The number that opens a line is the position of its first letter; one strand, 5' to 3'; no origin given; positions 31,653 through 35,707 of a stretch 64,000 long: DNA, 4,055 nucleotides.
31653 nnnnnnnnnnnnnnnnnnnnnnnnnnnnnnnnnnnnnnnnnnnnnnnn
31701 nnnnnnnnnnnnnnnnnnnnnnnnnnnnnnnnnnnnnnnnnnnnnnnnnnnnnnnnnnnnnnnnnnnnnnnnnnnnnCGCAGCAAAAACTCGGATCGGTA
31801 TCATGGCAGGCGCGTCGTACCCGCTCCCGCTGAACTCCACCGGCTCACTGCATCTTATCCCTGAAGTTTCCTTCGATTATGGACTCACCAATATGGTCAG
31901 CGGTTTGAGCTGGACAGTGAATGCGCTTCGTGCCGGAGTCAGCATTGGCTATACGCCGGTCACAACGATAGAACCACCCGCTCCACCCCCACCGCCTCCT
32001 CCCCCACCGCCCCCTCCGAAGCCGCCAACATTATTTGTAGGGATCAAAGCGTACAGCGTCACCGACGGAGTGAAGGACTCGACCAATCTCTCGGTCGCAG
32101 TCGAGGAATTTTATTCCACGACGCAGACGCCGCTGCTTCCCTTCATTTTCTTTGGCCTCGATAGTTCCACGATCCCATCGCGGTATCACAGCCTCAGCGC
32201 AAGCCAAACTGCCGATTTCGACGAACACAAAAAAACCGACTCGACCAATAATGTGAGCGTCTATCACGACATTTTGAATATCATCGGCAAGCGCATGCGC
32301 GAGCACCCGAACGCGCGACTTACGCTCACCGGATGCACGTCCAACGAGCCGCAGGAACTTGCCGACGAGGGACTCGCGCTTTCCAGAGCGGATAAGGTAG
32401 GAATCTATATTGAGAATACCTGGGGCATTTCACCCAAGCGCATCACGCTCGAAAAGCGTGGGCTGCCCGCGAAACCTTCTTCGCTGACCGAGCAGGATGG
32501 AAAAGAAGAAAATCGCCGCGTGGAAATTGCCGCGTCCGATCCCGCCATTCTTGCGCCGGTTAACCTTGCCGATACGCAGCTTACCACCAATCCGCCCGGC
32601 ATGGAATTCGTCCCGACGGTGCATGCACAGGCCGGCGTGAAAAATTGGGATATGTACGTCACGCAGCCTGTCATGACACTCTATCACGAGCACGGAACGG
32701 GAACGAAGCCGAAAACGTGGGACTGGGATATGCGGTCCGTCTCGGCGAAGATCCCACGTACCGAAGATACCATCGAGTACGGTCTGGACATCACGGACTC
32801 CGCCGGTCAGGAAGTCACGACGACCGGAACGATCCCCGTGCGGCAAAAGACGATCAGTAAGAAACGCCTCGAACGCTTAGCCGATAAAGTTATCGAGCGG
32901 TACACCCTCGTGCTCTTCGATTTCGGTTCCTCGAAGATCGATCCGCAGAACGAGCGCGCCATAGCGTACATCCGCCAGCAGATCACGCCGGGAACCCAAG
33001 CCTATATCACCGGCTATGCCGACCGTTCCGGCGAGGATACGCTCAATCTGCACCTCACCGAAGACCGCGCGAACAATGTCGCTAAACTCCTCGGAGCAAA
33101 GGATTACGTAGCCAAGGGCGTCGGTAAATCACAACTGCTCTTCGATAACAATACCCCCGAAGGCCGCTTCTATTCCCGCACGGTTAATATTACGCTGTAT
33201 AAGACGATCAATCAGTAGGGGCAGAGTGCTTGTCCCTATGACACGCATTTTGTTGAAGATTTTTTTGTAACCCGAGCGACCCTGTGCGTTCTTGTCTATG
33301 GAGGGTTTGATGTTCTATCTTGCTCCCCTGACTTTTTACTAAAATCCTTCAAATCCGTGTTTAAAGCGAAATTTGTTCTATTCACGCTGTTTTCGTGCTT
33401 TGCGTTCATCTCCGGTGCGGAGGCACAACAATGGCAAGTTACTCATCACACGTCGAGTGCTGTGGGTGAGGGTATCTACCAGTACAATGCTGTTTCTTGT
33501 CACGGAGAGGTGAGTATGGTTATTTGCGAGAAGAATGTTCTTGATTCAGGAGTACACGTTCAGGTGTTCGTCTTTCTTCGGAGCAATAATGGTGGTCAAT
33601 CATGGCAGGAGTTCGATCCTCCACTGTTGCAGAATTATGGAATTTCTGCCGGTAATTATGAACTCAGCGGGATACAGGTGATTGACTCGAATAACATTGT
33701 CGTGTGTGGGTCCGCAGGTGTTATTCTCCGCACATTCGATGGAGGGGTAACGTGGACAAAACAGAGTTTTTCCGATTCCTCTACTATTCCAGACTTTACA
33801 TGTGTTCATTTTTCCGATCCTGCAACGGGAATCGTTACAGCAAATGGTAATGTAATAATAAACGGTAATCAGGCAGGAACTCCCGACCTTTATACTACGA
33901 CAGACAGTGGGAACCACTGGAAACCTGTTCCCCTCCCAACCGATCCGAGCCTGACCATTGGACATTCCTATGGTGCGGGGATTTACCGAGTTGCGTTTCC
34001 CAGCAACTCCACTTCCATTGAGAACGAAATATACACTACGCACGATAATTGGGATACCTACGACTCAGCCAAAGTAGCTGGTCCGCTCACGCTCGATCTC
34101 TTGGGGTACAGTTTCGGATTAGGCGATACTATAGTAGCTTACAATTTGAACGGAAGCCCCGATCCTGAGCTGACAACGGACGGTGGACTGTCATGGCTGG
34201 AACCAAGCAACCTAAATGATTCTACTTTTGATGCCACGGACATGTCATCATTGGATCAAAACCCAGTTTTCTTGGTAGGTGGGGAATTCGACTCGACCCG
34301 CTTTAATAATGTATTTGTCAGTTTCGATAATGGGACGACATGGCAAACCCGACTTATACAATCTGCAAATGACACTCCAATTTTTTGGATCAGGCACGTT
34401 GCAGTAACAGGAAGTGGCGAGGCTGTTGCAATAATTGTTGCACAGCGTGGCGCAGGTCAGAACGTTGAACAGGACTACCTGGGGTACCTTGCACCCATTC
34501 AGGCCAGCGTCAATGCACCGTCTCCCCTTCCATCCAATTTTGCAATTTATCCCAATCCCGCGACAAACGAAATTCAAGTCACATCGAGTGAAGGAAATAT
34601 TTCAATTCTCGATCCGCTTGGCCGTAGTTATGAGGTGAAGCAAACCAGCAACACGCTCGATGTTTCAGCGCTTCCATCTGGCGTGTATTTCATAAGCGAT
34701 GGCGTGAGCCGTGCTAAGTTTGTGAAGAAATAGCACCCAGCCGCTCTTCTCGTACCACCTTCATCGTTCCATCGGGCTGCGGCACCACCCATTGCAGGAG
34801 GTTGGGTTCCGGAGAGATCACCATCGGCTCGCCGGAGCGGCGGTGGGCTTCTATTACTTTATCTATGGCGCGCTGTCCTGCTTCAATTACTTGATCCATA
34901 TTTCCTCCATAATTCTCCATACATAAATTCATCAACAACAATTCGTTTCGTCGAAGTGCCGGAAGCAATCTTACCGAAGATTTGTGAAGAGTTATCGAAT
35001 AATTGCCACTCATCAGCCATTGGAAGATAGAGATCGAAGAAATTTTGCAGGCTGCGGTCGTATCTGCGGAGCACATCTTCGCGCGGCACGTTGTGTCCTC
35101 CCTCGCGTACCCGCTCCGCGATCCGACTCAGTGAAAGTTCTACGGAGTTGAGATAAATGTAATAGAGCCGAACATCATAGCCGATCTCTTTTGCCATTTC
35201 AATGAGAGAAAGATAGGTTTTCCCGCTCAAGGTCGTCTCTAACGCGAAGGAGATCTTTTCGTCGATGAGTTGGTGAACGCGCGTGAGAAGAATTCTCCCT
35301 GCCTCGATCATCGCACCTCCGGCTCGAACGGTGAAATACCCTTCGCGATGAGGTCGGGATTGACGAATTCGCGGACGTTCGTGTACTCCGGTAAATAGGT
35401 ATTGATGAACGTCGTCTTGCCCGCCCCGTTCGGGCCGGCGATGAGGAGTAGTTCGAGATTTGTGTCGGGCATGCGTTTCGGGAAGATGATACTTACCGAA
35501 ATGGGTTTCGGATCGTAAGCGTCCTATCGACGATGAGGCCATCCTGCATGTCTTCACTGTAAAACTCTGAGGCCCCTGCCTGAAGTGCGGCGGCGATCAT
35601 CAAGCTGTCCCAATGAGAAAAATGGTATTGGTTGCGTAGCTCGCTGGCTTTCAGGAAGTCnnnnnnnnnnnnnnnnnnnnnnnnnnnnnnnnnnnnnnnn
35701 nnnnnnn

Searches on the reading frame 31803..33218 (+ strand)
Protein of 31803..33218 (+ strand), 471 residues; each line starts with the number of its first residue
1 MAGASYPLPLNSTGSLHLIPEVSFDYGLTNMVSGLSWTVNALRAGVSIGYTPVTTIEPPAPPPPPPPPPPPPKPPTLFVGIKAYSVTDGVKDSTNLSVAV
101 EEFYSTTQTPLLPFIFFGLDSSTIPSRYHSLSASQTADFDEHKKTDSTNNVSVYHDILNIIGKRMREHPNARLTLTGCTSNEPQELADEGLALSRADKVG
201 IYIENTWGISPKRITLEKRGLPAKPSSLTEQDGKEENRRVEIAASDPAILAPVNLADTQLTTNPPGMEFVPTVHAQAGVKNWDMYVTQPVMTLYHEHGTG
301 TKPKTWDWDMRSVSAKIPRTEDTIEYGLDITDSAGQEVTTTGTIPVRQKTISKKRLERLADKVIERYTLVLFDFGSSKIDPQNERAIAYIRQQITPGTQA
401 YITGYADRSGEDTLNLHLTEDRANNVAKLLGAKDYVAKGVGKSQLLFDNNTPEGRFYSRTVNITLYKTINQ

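Call 11: search_protein_families(library=pfam, proteins=[window:31803-33218:+], max_evalue=0.01)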
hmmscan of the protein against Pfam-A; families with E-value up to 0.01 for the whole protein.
window:31803-33218:+ (471 aa): 1 family
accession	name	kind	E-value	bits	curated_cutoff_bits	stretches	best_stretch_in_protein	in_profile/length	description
PF00691.25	OmpA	-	6.3e-18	65.4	27.2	2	371-455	1-94/98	OmpA family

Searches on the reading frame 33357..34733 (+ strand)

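Call 11: search_protein_families(library=pfam, proteins=[window:33357-34733:+], max_evalue=0.01)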
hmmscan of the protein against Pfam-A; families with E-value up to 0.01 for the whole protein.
window:33357-34733:+ (458 aa): 5 families
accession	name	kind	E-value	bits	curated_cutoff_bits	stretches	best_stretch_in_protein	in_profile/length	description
PF18962.6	Por_Secre_tail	-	1.2e-10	41.9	27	1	397-448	1-62/75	Secretion system C-terminal sorting domain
PF15902.12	Sortilin-Vps10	-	1.6e-09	37.5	33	1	74-191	4-112/446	Sortilin, neurotensin receptor 3,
PF14870.12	PSII_BNR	-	3.1e-07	30.4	27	1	109-193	26-99/303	Photosynthesis system II assembly factor YCF48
PF02012.26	BNR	-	7.5e-06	25.6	27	0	320-331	1-12/12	BNR/Asp-box repeat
PF13088.12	BNR_2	-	0.0021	17.9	31.4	0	273-334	191-253/277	BNR repeat-like domain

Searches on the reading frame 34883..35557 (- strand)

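Call 41: search_protein_families(library=pfam, proteins=[window:34883-35557:-], max_evalue=0.001)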
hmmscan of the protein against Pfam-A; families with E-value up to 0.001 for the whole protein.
window:34883-35557:- (224 aa): 1 family
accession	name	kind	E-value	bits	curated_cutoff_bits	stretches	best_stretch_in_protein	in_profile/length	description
PF06414.18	Zeta_toxin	-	2.1e-07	31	22.3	1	86-173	80-170/199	Zeta toxin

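Call 44: search_protein_families(library=padloc, proteins=[window:34883-35557:-], max_evalue=0.01)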
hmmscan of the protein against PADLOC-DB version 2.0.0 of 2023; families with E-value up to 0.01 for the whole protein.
window:34883-35557:- (224 aa): 0 families
